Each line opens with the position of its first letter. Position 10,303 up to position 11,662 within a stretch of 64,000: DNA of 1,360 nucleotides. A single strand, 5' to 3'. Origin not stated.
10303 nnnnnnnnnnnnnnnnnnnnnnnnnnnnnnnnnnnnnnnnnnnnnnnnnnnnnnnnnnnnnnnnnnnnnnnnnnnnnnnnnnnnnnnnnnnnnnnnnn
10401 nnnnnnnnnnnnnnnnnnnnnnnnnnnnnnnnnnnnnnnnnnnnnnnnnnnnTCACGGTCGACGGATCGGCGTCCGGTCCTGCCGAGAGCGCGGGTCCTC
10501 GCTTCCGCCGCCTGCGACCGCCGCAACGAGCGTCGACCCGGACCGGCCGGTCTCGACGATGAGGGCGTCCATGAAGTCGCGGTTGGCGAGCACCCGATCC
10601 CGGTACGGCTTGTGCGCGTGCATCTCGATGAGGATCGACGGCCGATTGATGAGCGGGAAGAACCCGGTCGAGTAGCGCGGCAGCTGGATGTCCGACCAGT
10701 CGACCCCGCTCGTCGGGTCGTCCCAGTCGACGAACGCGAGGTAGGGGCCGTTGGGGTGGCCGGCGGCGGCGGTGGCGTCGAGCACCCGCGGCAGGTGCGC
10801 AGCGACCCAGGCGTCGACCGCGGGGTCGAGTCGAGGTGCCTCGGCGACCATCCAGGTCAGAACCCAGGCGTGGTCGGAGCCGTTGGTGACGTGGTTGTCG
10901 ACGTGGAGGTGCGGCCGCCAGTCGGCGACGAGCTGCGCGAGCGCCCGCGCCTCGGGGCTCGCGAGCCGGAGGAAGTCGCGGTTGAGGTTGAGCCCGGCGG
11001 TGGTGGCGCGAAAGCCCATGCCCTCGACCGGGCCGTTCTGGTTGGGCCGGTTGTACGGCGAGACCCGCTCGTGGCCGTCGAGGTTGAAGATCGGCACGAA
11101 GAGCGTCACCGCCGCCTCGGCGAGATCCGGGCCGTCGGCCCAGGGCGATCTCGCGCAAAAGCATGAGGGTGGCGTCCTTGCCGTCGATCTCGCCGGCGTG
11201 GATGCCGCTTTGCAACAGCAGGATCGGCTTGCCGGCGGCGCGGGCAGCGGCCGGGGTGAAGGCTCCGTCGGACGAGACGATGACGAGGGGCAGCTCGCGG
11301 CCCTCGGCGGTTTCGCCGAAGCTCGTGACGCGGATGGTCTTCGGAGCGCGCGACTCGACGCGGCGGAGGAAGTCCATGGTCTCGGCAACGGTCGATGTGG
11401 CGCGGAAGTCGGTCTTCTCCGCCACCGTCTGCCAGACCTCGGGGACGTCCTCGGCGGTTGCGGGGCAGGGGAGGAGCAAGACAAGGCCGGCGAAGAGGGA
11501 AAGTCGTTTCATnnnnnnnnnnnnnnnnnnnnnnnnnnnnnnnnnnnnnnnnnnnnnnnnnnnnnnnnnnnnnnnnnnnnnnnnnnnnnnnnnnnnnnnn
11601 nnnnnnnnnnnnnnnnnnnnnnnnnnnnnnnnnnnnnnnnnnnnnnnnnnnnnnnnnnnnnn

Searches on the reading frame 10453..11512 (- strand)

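Call 15: search_protein_families(library=pfam, proteins=[window:10453-11512:-])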
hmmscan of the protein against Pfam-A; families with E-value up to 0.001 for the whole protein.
window:10453-11512:- (353 aa): 1 family
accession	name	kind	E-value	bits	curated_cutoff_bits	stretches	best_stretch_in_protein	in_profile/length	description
PF00246.29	Peptidase_M14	-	3.9e-10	40.3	21.6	1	47-122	3-73/286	Zinc carboxypeptidase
